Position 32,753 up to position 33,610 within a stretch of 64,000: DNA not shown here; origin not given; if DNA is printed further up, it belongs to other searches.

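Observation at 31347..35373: ESCRT-III (CHMP-like) plus MIT-AAA Vps4-like ATPase module in a euryarchaeon, divergent from an SPFH-zinc-ribbon gene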

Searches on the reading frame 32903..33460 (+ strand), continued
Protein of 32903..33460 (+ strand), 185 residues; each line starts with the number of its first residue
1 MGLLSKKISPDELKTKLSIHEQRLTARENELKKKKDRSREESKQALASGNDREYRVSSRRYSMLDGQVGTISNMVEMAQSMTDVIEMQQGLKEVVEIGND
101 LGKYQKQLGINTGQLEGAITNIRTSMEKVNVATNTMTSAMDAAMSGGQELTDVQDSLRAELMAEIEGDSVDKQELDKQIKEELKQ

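Call 31: find_related_loci(query=A1, collection=genome_contigs, flank=10000)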
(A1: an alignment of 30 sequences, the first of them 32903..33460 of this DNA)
Query A1 (185 aa) in genome_contigs; peptide patterns used: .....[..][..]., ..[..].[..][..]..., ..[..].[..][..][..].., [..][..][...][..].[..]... (x = any residue, [..] = any of these).
270 stretches matched a pattern; 40 encode a relative of the query (tblastn E <= 1e-3); 40 distinct loci.
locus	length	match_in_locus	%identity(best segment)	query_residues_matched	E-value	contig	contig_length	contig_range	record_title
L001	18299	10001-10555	98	1-185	2e-118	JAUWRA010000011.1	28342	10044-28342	MAG: Methanosarcinales archaeon isolate CSMAG_2516 CSMAG_2516_k141_976922_length_28342_cov_106.9969, whole genome shotgu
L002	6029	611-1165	98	1-185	3e-118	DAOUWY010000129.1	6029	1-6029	MAG TPA_asm: Methanosarcinales archaeon isolate CSMAG_887 CSMAG_887_k141_64345_length_6029_cov_296.7368, whole genome sh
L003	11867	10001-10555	98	1-185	3e-117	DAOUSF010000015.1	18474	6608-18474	MAG TPA_asm: Methanosarcinales archaeon isolate CSMAG_539 CSMAG_539_k127_119895_length_18474_cov_15.0000, whole genome s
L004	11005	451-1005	95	1-185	1e-114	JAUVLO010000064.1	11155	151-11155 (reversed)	MAG: Methanosarcinales archaeon isolate CSMAG_508 CSMAG_508_k141_667435_length_11155_cov_59.4395, whole genome shotgun s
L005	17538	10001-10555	77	1-185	2e-92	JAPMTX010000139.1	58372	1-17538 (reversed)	MAG: Candidatus Methanoperedens sp. isolate LC 1 LC_0.1_scaffold_110, whole genome shotgun sequence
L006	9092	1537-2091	76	1-185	2e-91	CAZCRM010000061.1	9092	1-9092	MAG TPA_asm: uncultured Methanosarcinales archaeon isolate SRP216583_co2_253 genome assembly, contig: NODE_6490_length_9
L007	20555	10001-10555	76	1-185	1e-90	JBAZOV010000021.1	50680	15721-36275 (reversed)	MAG: Candidatus Methanoperedens sp. isolate SO_2017_SWC_14 scaffold_627_c1_LP-4_2017, whole genome shotgun sequence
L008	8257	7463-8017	76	1-185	3e-90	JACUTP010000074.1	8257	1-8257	MAG: Candidatus Methanoperedenaceae archaeon isolate Kmv03 NODE_4144_length_8257_cov_40.728969, whole genome shotgun seq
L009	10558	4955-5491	71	1-179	1e-84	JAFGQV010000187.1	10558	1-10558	MAG: Methanosarcinaceae archaeon isolate Zod_Metabat.786 k87_14252916, whole genome shotgun sequence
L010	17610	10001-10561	70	1-185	2e-84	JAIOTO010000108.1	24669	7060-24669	MAG: Methanosarcinaceae archaeon isolate SMBSF72 bin_84_k127_179783, whole genome shotgun sequence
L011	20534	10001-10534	71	6-183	3e-83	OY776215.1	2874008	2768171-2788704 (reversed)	MAG: uncultured Methanolobus sp. isolate 56865bd2-6141-42f0-955c-5236203a12ea genome assembly, chromosome: 1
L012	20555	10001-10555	70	1-183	3e-83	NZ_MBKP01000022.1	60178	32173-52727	Methanolobus psychrotolerans strain YSF-03 NODE_23_length_59948_cov_35.686428, whole genome shotgun sequence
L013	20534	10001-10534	71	6-183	5e-83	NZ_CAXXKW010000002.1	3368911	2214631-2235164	MAG: uncultured Methanolobus sp. isolate 63462039-51cf-4655-9c85-af1f4e349c88 contig_2, whole genome shotgun sequence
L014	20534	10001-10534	70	6-183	6e-82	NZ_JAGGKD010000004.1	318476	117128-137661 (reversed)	Methanolobus bombayensis strain DSM 7082 Ga0451168_04, whole genome shotgun sequence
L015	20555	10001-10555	70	1-183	4e-82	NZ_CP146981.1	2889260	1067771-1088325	Methanolobus sp. WCC5 chromosome, complete genome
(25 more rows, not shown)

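Call 72: list_cluster_members(proteins=[P0021, P0054, P0279])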
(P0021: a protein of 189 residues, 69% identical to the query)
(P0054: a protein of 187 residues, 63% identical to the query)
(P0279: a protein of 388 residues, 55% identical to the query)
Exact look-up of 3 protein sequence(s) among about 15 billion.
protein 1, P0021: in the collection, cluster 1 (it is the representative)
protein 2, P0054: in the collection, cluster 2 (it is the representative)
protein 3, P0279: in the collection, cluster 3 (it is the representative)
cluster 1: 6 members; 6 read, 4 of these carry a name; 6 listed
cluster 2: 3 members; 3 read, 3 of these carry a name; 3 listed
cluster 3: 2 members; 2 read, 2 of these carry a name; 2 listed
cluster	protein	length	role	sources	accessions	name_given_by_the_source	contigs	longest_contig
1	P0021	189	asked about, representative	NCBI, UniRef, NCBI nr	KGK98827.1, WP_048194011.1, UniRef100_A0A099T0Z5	hypothetical protein LI82_05890 [Methanococcoides methylutens] | Snf7 family protein n=1 Tax=Methanococcoides methylutens TaxID=2226 RepID=A0A099T0Z5_METMT | hypothetical protein [Methanococcoides methylutens]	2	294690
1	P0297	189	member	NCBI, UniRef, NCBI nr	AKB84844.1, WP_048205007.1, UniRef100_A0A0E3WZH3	hypothetical protein [Methanococcoides methylutens] | Snf7 family protein n=1 Tax=Methanococcoides methylutens MM1 TaxID=1434104 ...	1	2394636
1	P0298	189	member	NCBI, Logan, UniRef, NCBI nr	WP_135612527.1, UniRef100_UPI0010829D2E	hypothetical protein [Methanococcoides sp. AM1] | hypothetical protein n=1 Tax=Methanococcoides sp. AM1 TaxID=1201011 RepID=UPI0010829D2E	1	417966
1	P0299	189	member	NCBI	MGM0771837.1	MAG: hypothetical protein ACQESU_09585 [Halobacteriota archaeon]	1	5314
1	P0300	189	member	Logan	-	-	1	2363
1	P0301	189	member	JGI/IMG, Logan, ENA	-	-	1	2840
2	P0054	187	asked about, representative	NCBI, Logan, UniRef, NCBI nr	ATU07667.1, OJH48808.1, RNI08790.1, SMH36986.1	hypothetical protein [Methanohalophilus portucalensis] | Snf7 family protein n=2 Tax=Methanohalophilus portucalensis TaxID=39664 ...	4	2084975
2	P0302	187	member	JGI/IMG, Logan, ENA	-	hypothetical protein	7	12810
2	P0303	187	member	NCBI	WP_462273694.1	hypothetical protein [Methanohalophilus sp.]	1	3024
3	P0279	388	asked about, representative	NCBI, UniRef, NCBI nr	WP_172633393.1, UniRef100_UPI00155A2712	ATP-binding protein [Methanosalsum zhilinae] | ATP-binding protein n=1 Tax=Methanosalsum zhilinae TaxID=39669 RepID=UPI00155A2712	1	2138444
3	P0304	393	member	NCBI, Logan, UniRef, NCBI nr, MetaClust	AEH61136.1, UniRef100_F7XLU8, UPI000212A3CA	Microtubule-severing ATPase [Methanosalsum zhilinae DSM 4017] | Microtubule-severing ATPase n=1 Tax=Methanosalsum zhilinae (strain DSM 4017 / NBRC 107636 ... | status=active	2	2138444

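Call 74: search_solved_structures(query=A6, max_evalue=1, show_alignments=1)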
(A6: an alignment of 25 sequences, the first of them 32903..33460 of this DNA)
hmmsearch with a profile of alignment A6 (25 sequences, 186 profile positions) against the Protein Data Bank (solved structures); distinct sequences matched with E-value up to 1: 16.
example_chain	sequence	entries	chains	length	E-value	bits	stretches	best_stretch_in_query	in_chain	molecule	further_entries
7y9n_A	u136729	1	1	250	0.0048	19.7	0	114-146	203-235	Spike protein S2',5HB-H2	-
9eg6_A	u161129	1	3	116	0.0096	18.7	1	92-160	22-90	Caveolae-associated protein 1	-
9jsd_A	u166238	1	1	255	0.014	18.1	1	6-138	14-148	Vacuolar-sorting protein SNF7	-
5fd7_A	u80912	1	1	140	0.014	18.1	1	6-138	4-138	Vacuolar-sorting protein SNF7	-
5fd9_A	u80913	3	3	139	0.015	18.1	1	6-138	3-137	Vacuolar-sorting protein SNF7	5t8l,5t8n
9ftl_A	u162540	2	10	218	0.015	18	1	3-138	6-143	Heimdallarchaeota archaeon AB_125 ESCRT-IIIB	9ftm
8wb6_A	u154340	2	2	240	0.032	17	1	6-157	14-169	SNF7 isoform 1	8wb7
7v1m_G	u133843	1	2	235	0.057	16.2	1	74-171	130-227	Isoform 2 of Nuclear autoantigenic sperm protein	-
7v1k_A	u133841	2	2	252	0.062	16.1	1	74-172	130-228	Isoform 2 of Nuclear autoantigenic sperm protein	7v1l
2dnx_A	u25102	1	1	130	0.16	14.7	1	91-185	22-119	Syntaxin-12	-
4qkv_A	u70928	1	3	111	0.2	14.4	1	92-160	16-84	Polymerase I and transcript release factor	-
6gbo_A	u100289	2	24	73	0.2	14.4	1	92-140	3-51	Polymerase cofactor VP35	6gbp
7wxz_A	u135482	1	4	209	0.22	14.2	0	114-146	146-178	Spike protein S2'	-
1wnc_A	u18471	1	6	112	0.24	14.2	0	114-146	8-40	E2 glycoprotein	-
1wyy_A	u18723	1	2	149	0.3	13.8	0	114-146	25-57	E2 Glycoprotein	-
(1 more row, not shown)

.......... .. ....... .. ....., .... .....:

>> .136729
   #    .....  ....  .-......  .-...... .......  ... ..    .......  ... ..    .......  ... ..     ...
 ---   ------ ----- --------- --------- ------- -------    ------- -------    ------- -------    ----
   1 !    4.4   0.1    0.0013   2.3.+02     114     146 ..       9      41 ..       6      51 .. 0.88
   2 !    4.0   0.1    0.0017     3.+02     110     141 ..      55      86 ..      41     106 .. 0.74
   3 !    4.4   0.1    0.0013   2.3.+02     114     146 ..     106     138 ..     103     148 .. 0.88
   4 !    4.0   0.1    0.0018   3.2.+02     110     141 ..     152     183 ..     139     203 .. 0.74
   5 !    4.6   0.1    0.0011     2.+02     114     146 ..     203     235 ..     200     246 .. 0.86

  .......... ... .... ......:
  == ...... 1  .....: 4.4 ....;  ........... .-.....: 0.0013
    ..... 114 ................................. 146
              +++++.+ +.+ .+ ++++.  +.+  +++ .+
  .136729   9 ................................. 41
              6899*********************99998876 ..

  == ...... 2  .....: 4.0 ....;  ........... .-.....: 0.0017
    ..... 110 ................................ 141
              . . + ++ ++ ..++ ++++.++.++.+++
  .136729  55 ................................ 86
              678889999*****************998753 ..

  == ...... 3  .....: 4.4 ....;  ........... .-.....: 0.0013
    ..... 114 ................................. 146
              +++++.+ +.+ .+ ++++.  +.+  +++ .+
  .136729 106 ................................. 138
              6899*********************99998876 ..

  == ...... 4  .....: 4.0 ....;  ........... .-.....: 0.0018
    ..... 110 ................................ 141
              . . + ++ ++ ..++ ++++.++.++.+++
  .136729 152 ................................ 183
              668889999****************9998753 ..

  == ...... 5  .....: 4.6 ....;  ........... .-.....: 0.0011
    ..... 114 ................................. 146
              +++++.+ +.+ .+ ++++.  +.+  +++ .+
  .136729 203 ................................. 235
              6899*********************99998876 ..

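Call 75: search_protein_families(library=pfam, proteins=[P0098, P0102, P0107, P0110, P0120, P0121, P0127, P0129, P0130, P0145], max_evalue=0.1)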
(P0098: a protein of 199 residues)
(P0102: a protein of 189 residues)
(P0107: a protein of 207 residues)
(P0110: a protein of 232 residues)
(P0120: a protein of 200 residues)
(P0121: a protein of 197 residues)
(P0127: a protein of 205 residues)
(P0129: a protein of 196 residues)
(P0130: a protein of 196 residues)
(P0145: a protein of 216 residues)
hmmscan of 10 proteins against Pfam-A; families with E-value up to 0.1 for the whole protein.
P0098 (199 aa): 1 family
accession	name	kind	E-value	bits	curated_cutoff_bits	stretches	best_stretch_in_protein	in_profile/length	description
PF04309.18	G3P_antiterm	-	0.0002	21.3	27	1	93-179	28-114/173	Glycerol-3-phosphate responsive antiterminator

P0102 (189 aa): 1 family
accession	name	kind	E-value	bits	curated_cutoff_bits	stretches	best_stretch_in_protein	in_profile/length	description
PF05225.22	HTH_psq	-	0.08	13.1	20.4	0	114-133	5-24/45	helix-turn-helix, Psq domain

P0107 (207 aa): 0 families

P0110 (232 aa): 2 families
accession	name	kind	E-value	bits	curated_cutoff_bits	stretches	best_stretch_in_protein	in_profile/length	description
PF13954.11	PapC_N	-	0.065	13.6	27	0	61-132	33-105/146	PapC N-terminal domain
PF17111.11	PigL_N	-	0.086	12.6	27.2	1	111-227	88-196/209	Pigment biosynthesis cluster protein PigL N-terminal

P0120 (200 aa): 1 family
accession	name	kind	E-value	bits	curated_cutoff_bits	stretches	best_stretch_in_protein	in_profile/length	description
PF02996.22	Prefoldin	-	0.066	13.6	23.2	1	113-157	71-115/120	Prefoldin subunit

P0121 (197 aa): 0 families

P0127 (205 aa): 0 families

P0129 (196 aa): 2 families
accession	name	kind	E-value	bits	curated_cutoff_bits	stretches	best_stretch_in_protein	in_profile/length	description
PF22905.2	Hydro_N_hd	-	0.072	13.4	27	1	92-180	81-167/195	Hydrolase N-terminal helical domain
PF10145.14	PhageMin_Tail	-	0.093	13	33.2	0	107-159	141-195/201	Phage-related minor tail protein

P0130 (196 aa): 0 families

P0145 (216 aa): 0 families

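Call 77: fold_search(model_id=the predicted structure, library=pdb)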
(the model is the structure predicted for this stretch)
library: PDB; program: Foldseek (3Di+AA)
matches with E <= 10: 323; with E <= 0.001: 0
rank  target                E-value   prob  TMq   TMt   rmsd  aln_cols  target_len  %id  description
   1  9s9k_B                1.9e-03  1.00  0.43  0.45  23.8       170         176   18  S. islandicus CdvB (semi open) (released 2026-01-28)
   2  9s9k_A                2.0e-03  1.00  0.42  0.44  23.7       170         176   18  S. islandicus CdvB (semi open) (released 2026-01-28)
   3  9s9j                  3.8e-02  1.00  0.41  0.45  17.3       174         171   16  S. islandicus CdvB (closed) (released 2026-01-28)
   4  9ftl_a                9.6e-02  0.99  0.48  0.52  38.0       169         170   21  Asgard ESCRT-IIIB filament structure (released 2025-04-16)
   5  9s98_A                1.3e-01  0.98  0.43  0.43  17.9       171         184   12  CdvB2 filament - high twist, class A (released 2026-01-28)
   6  6e8g_A                1.4e-01  0.97  0.40  0.44  18.4       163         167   13  CryoEM reconstruction of IST1-CHMP1B copolymer filament bound to ssDNA at 2.9 Angstrom resolution (released 2018-08-15)
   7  9s98_B                1.6e-01  0.54  0.23  0.22  17.9       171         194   12  CdvB2 filament - high twist, class A (released 2026-01-28)
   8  9s98_C                1.8e-01  0.97  0.43  0.42  18.4       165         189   10  CdvB2 filament - high twist, class A (released 2026-01-28)
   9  8v2q_B                2.3e-01  0.94  0.40  0.40  17.0       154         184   14  CHMP1B/IST1 ssRNA bound copolymer (released 2024-11-27)
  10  5fd9                  2.4e-01  1.00  0.49  0.71  11.1       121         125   16  X-ray Crystal Structure of ESCRT-III Snf7 core domain (conformation B) (released 2015-12-30)
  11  9s99_A                2.6e-01  0.93  0.42  0.42  18.3       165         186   11  CdvB2 filament - high twist, class B (released 2026-01-28)
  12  6tz9_A                3.2e-01  0.93  0.46  0.51  35.1       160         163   14  CryoEM reconstruction of membrane-bound ESCRT-III filament composed of CHMP1B only (released 2020-04-08)
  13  9s97_A                3.4e-01  0.95  0.41  0.40  16.0       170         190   10  CdvB2 filament - low twist (released 2026-01-28)
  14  9s97_B                3.4e-01  0.28  0.19  0.19  17.1       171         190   15  CdvB2 filament - low twist (released 2026-01-28)
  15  6tz4_01               3.5e-01  0.97  0.40  0.40  16.6       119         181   17  CryoEM reconstruction of membrane-bound ESCRT-III filament composed of CHMP1B+IST1 (right-handed) (released 2020-04-08)
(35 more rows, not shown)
